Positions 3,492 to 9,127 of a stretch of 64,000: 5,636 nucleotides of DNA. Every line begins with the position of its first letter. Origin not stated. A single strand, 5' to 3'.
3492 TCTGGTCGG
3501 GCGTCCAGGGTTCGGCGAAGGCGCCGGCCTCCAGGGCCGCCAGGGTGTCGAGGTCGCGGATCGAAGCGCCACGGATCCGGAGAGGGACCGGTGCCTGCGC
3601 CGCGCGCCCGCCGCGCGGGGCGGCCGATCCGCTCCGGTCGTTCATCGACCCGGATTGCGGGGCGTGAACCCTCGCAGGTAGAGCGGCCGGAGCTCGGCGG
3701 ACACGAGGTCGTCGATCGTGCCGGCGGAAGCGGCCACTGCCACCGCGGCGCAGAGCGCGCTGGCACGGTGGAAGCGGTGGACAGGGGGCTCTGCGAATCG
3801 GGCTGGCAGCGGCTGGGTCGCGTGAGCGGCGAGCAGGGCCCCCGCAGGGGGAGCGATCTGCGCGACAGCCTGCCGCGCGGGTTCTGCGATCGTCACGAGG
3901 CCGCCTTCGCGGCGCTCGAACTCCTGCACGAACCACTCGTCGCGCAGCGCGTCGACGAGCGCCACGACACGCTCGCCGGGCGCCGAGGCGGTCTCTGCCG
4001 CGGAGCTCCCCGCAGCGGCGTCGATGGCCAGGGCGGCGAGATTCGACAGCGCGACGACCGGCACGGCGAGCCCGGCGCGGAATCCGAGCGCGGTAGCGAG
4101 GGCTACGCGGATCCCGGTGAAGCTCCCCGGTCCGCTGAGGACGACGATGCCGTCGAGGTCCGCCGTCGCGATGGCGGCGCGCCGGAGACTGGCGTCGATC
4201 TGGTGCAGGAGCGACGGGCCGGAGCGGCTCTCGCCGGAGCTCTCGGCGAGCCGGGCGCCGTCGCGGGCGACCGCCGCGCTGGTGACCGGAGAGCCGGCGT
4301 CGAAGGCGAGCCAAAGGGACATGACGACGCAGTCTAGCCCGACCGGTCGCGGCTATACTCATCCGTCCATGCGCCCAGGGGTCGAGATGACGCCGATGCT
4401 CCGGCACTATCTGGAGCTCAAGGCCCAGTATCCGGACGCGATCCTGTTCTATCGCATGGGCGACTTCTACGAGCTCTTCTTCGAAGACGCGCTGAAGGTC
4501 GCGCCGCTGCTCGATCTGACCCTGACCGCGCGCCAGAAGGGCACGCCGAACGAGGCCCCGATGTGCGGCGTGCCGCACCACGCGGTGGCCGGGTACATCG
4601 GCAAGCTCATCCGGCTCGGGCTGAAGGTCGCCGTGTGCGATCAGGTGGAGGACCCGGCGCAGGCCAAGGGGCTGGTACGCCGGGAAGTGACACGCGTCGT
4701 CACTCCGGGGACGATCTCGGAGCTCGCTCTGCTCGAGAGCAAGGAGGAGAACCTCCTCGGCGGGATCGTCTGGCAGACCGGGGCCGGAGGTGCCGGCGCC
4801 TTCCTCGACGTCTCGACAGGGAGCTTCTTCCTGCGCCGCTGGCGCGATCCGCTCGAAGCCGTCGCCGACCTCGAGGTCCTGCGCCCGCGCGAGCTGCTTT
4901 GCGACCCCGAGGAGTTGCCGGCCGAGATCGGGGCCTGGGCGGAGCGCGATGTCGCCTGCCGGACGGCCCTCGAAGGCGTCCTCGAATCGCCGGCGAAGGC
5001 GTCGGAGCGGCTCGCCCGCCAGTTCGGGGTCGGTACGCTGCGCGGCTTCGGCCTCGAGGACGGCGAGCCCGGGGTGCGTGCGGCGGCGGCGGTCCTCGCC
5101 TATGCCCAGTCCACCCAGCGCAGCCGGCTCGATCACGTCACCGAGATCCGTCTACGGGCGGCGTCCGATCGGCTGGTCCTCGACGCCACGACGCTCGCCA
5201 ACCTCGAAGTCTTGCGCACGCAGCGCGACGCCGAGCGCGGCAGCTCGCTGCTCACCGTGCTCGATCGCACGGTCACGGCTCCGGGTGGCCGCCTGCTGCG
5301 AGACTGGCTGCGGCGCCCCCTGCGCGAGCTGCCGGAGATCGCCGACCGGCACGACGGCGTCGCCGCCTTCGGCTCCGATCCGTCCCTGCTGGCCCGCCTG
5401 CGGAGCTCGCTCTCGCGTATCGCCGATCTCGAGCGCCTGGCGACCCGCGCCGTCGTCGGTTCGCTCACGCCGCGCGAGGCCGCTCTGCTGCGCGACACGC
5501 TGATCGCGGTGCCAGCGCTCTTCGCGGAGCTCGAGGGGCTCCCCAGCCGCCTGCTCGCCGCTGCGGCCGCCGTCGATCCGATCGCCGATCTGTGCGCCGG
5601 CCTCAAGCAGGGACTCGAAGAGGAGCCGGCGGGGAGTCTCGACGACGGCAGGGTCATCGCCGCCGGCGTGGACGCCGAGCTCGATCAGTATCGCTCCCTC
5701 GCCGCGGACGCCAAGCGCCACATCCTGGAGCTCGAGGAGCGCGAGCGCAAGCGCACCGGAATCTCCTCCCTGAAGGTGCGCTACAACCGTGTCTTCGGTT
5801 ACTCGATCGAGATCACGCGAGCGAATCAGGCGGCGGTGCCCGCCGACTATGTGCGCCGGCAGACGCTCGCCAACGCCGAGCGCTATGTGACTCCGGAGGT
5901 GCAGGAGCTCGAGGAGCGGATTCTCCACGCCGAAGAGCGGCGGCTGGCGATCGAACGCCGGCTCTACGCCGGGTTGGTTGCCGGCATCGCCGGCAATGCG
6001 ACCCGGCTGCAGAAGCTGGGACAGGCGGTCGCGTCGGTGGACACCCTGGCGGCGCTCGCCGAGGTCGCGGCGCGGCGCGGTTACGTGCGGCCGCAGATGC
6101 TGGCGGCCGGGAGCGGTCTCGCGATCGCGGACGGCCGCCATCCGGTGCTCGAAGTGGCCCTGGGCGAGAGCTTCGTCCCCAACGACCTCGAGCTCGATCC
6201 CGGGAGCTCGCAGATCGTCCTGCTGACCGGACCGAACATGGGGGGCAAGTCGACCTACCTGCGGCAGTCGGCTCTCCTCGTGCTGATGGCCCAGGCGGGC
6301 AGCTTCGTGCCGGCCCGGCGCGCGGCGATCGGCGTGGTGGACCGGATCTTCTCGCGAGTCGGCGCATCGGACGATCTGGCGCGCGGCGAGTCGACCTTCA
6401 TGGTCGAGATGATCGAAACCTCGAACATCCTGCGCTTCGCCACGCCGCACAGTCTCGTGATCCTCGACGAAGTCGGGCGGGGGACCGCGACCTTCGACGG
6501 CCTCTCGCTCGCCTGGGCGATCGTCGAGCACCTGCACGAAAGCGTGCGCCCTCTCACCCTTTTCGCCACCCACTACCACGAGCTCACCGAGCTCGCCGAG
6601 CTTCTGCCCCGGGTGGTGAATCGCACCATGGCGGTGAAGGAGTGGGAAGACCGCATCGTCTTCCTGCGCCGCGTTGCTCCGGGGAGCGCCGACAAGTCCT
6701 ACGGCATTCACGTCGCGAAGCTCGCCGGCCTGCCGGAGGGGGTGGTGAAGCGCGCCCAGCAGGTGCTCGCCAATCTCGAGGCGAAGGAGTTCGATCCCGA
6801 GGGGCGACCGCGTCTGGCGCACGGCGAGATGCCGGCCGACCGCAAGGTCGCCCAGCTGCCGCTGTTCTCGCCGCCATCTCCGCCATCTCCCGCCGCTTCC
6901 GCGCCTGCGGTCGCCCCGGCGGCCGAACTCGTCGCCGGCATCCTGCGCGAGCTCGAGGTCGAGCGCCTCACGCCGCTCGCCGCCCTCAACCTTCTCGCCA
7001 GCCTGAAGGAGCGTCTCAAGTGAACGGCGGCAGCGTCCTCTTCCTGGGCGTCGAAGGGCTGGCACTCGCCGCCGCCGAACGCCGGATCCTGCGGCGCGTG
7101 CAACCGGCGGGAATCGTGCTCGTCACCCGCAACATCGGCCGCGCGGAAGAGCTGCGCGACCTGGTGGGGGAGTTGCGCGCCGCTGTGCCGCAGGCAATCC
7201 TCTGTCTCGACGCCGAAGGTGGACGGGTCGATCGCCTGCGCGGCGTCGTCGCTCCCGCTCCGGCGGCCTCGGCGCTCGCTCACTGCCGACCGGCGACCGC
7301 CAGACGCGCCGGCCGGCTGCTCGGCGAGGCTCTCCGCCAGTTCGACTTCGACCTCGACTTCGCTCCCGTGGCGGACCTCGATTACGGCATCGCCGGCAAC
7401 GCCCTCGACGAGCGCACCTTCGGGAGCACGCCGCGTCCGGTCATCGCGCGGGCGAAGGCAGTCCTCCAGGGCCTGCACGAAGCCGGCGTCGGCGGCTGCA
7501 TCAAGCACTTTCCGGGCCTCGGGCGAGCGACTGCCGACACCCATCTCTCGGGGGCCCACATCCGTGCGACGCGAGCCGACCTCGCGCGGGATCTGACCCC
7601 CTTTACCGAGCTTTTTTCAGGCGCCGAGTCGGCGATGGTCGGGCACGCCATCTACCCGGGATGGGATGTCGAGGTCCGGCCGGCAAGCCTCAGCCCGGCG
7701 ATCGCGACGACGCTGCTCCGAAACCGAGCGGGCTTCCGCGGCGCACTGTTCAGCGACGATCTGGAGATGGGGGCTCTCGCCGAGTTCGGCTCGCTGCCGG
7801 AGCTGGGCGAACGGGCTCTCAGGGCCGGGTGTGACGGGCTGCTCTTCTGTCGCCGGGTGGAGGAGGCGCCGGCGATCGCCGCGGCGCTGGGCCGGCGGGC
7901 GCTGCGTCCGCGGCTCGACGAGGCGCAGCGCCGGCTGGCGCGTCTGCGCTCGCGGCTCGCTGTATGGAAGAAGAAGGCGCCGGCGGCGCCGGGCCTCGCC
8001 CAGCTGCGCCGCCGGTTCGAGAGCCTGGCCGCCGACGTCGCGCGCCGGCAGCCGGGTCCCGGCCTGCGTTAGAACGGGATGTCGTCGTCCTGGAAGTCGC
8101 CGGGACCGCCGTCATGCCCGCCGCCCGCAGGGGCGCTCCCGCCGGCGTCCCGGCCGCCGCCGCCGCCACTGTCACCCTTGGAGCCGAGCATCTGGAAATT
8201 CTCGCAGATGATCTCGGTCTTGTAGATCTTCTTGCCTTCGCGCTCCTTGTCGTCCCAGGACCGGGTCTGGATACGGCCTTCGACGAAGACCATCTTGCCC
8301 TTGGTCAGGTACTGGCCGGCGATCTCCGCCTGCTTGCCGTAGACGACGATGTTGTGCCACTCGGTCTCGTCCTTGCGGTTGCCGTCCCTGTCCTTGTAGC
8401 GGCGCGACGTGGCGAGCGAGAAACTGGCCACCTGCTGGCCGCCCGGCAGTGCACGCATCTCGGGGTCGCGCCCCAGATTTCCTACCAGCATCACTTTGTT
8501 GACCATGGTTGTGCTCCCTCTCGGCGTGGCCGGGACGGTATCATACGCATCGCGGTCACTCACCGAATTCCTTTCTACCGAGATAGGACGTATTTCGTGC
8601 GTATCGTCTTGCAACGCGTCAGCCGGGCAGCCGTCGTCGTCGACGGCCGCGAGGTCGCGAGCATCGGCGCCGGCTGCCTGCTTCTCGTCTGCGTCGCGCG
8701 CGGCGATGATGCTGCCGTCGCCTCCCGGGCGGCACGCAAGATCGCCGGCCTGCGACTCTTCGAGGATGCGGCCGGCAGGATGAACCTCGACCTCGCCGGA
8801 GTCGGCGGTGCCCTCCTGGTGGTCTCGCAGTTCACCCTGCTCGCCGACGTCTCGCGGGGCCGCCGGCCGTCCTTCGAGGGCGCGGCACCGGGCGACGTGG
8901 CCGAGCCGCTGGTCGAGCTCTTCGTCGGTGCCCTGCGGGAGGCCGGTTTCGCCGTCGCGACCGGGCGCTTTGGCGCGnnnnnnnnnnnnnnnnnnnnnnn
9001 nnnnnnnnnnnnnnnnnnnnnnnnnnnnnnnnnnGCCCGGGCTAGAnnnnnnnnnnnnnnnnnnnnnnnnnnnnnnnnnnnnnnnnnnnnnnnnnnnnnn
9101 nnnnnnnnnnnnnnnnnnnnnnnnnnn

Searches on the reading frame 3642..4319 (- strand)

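Call 26: search_protein_families(library=pfam, proteins=[window:3642-4319:-], max_evalue=0.0001)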
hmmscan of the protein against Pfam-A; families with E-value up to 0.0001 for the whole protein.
window:3642-4319:- (225 aa): 1 family
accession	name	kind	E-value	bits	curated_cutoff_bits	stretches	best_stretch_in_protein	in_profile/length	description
PF00814.31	TsaD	-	3.8e-16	60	24.8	1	37-181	33-174/264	tRNA N6-adenosine threonylcarbamoyltransferase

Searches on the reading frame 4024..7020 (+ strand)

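Call 26: search_protein_families(library=pfam, proteins=[window:4024-7020:+], max_evalue=0.0001)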
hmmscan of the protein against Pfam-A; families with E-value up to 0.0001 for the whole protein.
window:4024-7020:+ (999 aa): 5 families
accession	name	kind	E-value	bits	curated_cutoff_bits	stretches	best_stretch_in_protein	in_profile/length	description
PF00488.27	MutS_V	-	7e-85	284.2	30.2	1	733-919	2-188/188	MutS domain V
PF01624.25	MutS_I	-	2.4e-43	147.4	20.6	1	123-233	1-111/113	MutS domain I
PF05192.23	MutS_III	-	2.1e-38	133.1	34.1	1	389-679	1-194/194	MutS domain III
PF05190.23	MutS_IV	-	8e-30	103.4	22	1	548-639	1-92/92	MutS family domain IV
PF05188.22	MutS_II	-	1.2e-16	61.7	25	1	256-372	14-132/133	MutS domain II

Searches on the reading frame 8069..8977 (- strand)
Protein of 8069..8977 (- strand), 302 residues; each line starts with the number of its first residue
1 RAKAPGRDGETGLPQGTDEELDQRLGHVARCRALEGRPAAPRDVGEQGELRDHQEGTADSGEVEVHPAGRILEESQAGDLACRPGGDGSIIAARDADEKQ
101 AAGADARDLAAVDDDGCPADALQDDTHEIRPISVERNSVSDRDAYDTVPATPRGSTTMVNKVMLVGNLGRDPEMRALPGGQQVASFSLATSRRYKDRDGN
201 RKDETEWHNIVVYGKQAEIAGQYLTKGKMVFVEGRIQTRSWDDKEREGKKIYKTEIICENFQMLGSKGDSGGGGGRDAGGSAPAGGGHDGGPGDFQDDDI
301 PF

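Call 26: search_protein_families(library=pfam, proteins=[window:8069-8977:-], max_evalue=0.0001)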
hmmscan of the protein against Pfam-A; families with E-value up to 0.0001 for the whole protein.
window:8069-8977:- (302 aa): 1 family
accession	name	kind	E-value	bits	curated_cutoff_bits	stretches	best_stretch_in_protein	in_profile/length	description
PF00436.31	SSB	-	1.1e-38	131.9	26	1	159-264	1-104/104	Single-strand binding protein family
